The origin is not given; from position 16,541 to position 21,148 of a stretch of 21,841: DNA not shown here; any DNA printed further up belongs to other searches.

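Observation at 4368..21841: At least five tandem giant paralogs (ZnR-cyclase-STAND-TPR-ConA-like) behind one promoter: candidate NLR-like sensor array with cyclic-nucleotide output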

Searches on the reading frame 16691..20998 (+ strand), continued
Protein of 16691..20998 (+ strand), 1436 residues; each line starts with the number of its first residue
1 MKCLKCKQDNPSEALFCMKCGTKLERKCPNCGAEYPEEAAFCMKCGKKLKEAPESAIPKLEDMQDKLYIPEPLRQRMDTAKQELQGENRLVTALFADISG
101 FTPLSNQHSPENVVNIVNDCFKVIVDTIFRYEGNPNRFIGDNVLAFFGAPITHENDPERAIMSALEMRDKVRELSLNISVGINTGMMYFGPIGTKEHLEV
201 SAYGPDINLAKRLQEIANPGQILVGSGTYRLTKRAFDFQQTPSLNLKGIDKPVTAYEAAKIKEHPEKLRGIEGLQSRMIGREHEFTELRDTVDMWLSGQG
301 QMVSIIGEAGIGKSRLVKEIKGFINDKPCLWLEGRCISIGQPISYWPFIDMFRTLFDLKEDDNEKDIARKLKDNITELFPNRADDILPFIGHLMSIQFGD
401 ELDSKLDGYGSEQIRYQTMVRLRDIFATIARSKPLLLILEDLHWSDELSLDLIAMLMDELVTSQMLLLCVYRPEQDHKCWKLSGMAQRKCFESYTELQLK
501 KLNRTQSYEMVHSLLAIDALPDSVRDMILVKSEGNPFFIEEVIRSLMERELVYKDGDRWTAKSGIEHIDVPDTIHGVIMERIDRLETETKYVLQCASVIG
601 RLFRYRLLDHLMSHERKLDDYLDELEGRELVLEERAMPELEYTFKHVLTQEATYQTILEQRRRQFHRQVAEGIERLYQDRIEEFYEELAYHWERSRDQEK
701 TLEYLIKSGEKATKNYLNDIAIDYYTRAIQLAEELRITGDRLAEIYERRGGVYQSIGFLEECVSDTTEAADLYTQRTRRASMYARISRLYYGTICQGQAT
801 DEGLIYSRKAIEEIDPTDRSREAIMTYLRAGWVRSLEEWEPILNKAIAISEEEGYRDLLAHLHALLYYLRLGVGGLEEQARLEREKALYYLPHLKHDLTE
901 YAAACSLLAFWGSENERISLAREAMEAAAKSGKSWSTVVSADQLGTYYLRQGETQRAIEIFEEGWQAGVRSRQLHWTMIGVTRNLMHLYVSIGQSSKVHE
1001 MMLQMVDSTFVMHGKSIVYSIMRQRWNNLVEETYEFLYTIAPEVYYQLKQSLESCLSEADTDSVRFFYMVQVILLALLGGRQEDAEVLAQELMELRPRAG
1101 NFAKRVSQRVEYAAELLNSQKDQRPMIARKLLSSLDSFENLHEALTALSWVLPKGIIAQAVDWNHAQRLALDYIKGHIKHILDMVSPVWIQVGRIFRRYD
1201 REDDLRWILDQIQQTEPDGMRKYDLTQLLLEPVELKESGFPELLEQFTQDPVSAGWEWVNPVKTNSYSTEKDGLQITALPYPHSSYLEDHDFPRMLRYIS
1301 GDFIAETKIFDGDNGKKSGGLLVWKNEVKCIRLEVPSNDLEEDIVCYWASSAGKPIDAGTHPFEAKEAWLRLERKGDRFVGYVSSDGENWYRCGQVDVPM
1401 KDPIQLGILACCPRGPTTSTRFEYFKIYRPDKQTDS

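Call 23: find_encoding_contigs(protein=P0008, flank=10000, max_places=2)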
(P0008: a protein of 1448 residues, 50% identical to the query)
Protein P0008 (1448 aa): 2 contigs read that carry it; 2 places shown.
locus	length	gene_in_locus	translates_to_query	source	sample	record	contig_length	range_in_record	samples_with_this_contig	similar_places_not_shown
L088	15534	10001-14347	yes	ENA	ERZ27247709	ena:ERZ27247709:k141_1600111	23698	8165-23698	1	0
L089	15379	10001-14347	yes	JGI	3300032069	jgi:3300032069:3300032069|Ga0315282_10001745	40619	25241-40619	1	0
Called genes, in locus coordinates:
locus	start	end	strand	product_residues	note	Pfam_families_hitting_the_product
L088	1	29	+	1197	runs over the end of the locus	PF07719:TPR_2 (faint), PF14559:TPR_19 (faint), PF18935:DUF5683 (weak)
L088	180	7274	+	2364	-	PF01436:NHL, PF24684:Vgb_lyase, PF01436:NHL, PF17170:DUF5128, PF17892:Cadherin_5, PF17963:Big_9, PF17803:Cadherin_4, PF17892:Cadherin_5, +50 more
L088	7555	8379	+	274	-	PF00963:Cohesin (weak)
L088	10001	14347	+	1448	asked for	PF12773:DZR, PF13240:Zn_Ribbon_1 (weak), PF13248:Zn_ribbon_3 (faint), PF00211:Guanylate_cyc, PF13191:AAA_16, PF10602:RPN7 (faint), PF13424:TPR_12 (faint), PF07081:DUF1349, +2 more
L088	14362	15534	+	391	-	?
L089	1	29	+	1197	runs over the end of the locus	PF07719:TPR_2 (faint), PF14559:TPR_19 (faint), PF18935:DUF5683 (weak)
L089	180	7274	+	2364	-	PF01436:NHL, PF24684:Vgb_lyase, PF01436:NHL, PF17170:DUF5128, PF17892:Cadherin_5, PF17963:Big_9, PF17803:Cadherin_4, PF17892:Cadherin_5, +50 more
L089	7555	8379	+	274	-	PF00963:Cohesin (weak)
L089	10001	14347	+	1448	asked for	PF12773:DZR, PF13240:Zn_Ribbon_1 (weak), PF13248:Zn_ribbon_3 (faint), PF00211:Guanylate_cyc, PF13191:AAA_16, PF10602:RPN7 (faint), PF13424:TPR_12 (faint), PF07081:DUF1349, +2 more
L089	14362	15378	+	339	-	?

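Call 24: find_encoding_contigs(protein=P0010, flank=10000, max_places=2)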
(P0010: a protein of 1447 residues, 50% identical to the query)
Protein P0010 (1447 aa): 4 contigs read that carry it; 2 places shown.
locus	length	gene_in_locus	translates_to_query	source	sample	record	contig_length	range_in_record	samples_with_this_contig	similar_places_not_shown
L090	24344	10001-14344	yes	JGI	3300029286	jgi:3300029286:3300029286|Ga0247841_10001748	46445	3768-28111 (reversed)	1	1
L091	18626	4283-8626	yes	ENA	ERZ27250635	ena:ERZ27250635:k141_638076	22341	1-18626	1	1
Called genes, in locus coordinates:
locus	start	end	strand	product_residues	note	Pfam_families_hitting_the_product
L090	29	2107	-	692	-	PF13491:FtsK_4TM, PF17854:FtsK_alpha, PF01580:FtsK_SpoIIIE, PF09397:FtsK_gamma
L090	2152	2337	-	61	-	-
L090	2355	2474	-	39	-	-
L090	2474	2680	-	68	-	-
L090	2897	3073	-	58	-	-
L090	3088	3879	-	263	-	PF27126:NmeDI_C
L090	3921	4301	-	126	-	PF01555:N6_N4_Mtase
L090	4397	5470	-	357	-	PF01208:URO-D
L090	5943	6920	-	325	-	PF01208:URO-D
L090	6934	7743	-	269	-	PF00520:Ion_trans, PF07885:Ion_trans_2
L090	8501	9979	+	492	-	PF22848:ASD1_dom, PF06964:Alpha-L-AF_C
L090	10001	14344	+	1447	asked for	PF12773:DZR, PF13240:Zn_Ribbon_1 (weak), PF13248:Zn_ribbon_3 (faint), PF24463:DUF7577 (faint), PF00211:Guanylate_cyc, PF13191:AAA_16, PF17874:TPR_MalT (faint), PF07081:DUF1349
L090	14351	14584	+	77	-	-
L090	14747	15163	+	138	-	PF01850:PIN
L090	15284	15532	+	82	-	PF04255:DUF433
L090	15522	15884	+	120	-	PF18480:DUF5615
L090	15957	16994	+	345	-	PF02424:ApbE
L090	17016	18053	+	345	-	PF01408:GFO_IDH_MocA, PF22725:GFO_IDH_MocA_C3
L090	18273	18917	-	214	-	PF06283:ThuA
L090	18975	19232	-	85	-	PF00076:RRM_1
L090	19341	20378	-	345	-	PF13623:SurA_N_2, PF13624:SurA_N_3, PF13145:Rotamase_2, PF13616:Rotamase_3, PF00639:Rotamase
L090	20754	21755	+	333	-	PF01408:GFO_IDH_MocA, PF02894:GFO_IDH_MocA_C, PF22725:GFO_IDH_MocA_C3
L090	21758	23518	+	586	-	PF00082:Peptidase_S8, PF18962:Por_Secre_tail (weak)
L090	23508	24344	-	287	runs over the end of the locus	PF01261:AP_endonuc_2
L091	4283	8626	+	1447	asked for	PF12773:DZR, PF13240:Zn_Ribbon_1 (weak), PF13248:Zn_ribbon_3 (faint), PF24463:DUF7577 (faint), PF00211:Guanylate_cyc, PF13191:AAA_16, PF17874:TPR_MalT (faint), PF07081:DUF1349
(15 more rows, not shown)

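Call 40: find_encoding_contigs(protein=P0021, flank=10000, max_places=1)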
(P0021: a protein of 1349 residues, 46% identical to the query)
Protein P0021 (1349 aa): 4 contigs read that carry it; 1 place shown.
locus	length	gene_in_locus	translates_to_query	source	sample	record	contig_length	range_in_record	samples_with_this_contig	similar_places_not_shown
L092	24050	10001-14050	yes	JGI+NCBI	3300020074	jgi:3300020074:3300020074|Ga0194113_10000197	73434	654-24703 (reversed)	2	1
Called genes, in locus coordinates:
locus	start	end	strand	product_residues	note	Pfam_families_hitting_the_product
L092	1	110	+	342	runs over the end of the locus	PF01208:URO-D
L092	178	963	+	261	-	PF13385:Laminin_G_3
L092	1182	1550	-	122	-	PF18478:PIN_10 (weak), PF18480:DUF5615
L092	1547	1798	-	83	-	PF04255:DUF433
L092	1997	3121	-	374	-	PF02746:MR_MLE_N, PF13378:MR_MLE_C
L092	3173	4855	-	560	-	PF09847:12TM_1, PF16949:ABC_tran_2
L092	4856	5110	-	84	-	-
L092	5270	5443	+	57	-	PF13366:PDDEXK_3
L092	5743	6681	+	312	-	PF13409:GST_N_2 (weak), PF00043:GST_C (weak), PF13410:GST_C_2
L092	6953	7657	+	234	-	PF02518:HATPase_c, PF00072:Response_reg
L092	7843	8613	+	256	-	PF06452:CBM9_1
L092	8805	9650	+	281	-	PF06452:CBM9_1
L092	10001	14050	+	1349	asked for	PF12773:DZR, PF13240:Zn_Ribbon_1 (weak), PF00211:Guanylate_cyc, PF13191:AAA_16, PF00515:TPR_1 (faint), PF13428:TPR_14 (faint), PF13424:TPR_12 (weak), PF07081:DUF1349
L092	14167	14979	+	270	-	PF06452:CBM9_1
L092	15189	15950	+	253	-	-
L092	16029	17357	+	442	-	PF09861:Lar_N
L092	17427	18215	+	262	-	PF13385:Laminin_G_3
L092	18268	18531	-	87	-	PF10049:DUF2283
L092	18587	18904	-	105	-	-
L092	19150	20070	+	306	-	PF00701:DHDPS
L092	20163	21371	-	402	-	PF01408:GFO_IDH_MocA, PF02894:GFO_IDH_MocA_C, PF22725:GFO_IDH_MocA_C3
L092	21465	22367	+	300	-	PF01555:N6_N4_Mtase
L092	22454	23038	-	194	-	-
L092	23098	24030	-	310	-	PF01208:URO-D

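Call 41: find_encoding_contigs(protein=P0069, flank=10000, max_places=1)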
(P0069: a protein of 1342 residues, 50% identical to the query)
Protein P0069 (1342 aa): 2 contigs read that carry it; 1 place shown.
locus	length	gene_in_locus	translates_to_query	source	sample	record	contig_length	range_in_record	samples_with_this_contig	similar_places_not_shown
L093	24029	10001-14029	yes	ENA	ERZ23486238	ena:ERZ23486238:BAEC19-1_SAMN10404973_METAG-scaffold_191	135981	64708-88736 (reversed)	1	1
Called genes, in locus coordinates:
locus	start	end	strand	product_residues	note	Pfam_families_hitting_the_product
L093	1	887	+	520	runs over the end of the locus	PF02470:MlaD, PF28231:STB2_C (faint), PF04108:ATG17_like (weak), PF04513:Baculo_PEP_C (faint), PF06103:DUF948 (faint), PF01442:Apolipoprotein (weak), PF28544:Helical_needle, PF27164:Aq_493_lipo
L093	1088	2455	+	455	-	PF18073:Zn_ribbon_LapB, PF13481:AAA_25, PF03796:DnaB_C (weak), PF06745:ATPase, PF23442:DUF7125 (weak), PF13541:ChlI (weak)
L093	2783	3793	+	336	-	PF27675:YCF81_N (weak), PF01850:PIN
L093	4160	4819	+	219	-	PF01128:IspD, PF02348:CTP_transf_3 (weak), PF12804:NTP_transf_3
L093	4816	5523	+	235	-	PF13529:Peptidase_C39_2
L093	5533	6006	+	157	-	PF02542:YgbB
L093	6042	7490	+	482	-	PF01406:tRNA-synt_1e, PF01921:tRNA-synt_1f (faint), PF09334:tRNA-synt_1g, PF00133:tRNA-synt_1, PF09334:tRNA-synt_1g (weak), PF09190:DALR_2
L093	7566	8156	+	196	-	-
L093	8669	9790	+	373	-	PF14520:HHH_5, PF02481:DNA_processg_A, PF17782:WHD_DprA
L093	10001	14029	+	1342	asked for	PF12773:DZR, PF13240:Zn_Ribbon_1, PF00211:Guanylate_cyc, PF13191:AAA_16, PF13424:TPR_12 (weak), PF17874:TPR_MalT, PF13424:TPR_12, PF17851:GH43_C2 (weak), +7 more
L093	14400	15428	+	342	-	PF08240:ADH_N, PF16912:Glu_dehyd_C, PF00107:ADH_zinc_N, PF13602:ADH_zinc_N_2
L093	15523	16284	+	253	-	PF00977:His_biosynth, PF01207:Dus (faint), PF03060:NMO (faint), PF05690:ThiG (faint), PF02581:TMP-TENI (faint), PF04309:G3P_antiterm (faint)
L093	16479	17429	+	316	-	PF13793:Pribosyltran_N, PF00156:Pribosyltran (weak), PF14572:Pribosyl_synth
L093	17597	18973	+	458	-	PF00557:Peptidase_M24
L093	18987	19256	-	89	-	-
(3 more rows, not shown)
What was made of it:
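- Several contexts are plainly housekeeping (call 41).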
